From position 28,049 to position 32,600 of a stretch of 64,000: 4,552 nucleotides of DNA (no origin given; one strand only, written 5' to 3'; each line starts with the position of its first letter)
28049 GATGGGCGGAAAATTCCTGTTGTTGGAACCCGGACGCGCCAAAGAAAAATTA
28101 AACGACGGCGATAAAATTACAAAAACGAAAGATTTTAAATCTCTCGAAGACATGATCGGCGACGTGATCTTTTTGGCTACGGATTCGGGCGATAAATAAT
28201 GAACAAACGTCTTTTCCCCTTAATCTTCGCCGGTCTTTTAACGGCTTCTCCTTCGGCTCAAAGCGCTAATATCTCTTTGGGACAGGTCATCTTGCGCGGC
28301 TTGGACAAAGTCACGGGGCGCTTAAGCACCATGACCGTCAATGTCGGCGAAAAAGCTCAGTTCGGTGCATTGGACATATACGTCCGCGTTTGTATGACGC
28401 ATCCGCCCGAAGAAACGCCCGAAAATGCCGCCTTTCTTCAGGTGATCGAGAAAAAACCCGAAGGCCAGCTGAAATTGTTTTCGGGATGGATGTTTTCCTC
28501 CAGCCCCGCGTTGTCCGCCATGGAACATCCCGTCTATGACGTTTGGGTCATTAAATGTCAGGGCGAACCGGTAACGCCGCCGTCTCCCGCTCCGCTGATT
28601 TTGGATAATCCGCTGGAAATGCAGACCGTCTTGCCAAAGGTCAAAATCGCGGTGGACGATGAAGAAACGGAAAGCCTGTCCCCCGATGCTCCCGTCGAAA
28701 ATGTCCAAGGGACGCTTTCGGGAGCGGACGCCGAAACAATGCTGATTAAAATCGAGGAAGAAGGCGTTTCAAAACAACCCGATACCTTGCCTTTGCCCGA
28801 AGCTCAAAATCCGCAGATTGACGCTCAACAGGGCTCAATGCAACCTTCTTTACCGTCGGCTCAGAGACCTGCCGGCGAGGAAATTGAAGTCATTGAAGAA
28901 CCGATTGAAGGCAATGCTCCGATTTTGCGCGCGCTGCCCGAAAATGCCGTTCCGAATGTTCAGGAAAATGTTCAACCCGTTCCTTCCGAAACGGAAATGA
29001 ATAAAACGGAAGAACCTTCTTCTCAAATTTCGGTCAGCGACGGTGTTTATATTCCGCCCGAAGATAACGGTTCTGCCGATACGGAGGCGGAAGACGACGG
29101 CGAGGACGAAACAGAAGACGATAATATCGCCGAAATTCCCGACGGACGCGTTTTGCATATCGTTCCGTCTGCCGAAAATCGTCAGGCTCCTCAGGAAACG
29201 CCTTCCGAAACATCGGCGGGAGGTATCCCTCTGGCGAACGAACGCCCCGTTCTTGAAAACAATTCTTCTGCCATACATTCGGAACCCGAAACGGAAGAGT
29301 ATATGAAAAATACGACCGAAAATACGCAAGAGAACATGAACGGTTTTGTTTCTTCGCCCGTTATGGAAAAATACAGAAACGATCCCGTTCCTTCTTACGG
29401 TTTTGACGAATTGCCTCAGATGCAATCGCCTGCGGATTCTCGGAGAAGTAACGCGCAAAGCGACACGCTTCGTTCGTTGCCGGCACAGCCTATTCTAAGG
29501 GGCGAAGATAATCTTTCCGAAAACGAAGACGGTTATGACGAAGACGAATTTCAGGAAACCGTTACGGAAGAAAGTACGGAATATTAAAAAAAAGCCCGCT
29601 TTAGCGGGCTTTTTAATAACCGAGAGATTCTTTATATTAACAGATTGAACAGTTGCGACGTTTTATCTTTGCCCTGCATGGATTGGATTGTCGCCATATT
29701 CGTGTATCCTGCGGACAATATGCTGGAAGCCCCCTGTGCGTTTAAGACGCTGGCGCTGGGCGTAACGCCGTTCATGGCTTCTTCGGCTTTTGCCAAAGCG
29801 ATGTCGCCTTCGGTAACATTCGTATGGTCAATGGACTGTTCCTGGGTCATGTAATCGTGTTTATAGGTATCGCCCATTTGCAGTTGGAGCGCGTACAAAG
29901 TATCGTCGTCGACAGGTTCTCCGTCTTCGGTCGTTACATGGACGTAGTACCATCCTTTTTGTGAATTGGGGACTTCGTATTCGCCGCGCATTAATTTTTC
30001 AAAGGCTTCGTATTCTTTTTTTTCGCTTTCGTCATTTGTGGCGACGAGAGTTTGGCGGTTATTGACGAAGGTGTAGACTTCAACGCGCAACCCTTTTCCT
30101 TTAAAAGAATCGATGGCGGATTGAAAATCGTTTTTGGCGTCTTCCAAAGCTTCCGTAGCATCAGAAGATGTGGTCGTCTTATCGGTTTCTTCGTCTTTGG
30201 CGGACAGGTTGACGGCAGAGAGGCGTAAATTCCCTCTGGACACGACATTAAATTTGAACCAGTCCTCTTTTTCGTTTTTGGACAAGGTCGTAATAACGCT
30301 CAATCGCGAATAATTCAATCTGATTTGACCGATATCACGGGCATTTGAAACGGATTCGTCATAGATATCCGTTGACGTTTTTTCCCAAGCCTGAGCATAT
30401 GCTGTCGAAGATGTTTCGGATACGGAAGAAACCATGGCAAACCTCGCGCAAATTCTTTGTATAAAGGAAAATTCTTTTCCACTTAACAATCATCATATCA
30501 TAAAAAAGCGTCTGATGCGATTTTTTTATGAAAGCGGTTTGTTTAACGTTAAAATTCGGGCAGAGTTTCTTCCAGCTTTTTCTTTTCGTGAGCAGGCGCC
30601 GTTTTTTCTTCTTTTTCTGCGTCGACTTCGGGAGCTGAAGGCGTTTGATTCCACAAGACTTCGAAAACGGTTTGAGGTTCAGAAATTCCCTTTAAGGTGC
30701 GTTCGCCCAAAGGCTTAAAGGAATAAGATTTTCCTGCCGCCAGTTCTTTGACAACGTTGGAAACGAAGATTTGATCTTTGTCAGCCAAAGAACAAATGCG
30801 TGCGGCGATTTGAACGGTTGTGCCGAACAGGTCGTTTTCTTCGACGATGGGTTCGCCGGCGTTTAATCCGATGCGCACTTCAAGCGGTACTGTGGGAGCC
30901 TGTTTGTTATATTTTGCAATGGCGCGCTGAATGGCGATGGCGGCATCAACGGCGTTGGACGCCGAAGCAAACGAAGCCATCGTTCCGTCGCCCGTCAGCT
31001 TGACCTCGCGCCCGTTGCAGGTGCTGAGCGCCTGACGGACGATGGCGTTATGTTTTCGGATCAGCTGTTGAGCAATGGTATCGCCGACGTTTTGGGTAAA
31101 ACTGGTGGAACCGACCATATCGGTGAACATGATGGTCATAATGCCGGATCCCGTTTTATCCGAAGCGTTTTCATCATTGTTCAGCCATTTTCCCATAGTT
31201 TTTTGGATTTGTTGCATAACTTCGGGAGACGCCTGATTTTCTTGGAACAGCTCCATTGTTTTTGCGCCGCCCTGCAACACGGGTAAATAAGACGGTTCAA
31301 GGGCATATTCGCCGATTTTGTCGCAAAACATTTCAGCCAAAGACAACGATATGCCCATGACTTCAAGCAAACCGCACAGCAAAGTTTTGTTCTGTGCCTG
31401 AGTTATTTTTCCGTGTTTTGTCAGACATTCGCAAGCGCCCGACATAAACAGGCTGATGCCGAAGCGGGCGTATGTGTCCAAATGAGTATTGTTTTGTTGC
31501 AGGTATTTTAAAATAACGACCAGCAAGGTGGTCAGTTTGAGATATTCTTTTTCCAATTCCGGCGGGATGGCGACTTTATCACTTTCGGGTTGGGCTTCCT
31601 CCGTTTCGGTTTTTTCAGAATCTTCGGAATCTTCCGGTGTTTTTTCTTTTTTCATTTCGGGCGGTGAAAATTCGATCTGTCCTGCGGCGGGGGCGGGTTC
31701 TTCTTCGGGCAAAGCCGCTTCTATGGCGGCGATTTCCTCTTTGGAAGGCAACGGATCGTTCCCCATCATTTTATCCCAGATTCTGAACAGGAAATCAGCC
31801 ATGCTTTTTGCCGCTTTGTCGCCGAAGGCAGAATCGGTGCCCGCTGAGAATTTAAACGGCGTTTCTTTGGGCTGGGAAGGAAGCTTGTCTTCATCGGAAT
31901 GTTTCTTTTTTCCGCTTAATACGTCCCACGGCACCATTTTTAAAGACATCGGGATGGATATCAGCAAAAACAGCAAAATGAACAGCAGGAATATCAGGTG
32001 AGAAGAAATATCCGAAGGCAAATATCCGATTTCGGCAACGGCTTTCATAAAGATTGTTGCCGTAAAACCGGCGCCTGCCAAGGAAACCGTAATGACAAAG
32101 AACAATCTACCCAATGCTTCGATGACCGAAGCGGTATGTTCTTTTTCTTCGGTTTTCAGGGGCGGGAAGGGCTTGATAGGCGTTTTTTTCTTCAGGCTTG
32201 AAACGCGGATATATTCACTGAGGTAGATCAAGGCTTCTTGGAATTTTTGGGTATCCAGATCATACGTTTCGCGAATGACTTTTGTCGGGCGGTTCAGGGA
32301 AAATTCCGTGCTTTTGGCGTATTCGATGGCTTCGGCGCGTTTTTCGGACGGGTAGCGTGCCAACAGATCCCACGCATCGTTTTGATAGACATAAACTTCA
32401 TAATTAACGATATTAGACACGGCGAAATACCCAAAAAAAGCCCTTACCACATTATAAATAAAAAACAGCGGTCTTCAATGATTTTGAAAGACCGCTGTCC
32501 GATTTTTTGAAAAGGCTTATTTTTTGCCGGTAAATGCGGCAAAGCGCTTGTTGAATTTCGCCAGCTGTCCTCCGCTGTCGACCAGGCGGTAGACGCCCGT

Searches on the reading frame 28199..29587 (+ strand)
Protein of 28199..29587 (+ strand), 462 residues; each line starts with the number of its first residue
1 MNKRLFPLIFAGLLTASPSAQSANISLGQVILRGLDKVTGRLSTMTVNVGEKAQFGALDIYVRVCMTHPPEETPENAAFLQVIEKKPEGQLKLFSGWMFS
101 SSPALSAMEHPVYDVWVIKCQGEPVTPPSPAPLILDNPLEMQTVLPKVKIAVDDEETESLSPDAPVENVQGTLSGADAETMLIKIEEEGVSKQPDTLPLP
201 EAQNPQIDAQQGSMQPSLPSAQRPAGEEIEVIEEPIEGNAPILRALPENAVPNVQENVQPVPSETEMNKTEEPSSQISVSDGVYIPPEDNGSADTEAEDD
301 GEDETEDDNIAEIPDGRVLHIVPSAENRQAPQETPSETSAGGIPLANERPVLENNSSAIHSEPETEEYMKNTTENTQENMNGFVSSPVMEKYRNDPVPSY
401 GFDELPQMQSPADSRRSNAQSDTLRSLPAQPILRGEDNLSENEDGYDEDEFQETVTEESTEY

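Call 60: search_protein_families(library=pfam, proteins=[window:28199-29587:+], max_evalue=0.00001)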
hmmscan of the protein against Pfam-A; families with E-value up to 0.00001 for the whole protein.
window:28199-29587:+ (462 aa): 1 family
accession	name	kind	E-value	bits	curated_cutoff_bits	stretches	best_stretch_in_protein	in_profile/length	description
PF09923.14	DUF2155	-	2e-31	108.4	27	1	31-120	2-89/89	Uncharacterized protein conserved in bacteria (DUF2155)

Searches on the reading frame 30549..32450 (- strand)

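Call 60: search_protein_families(library=pfam, proteins=[window:30549-32450:-], max_evalue=0.00001)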
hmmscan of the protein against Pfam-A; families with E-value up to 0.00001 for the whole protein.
window:30549-32450:- (633 aa): 1 family
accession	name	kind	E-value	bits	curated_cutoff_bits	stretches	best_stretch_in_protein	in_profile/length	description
PF00211.25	Guanylate_cyc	-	8.8e-17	61.7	21.9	1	438-594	9-178/183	Adenylate and Guanylate cyclase catalytic domain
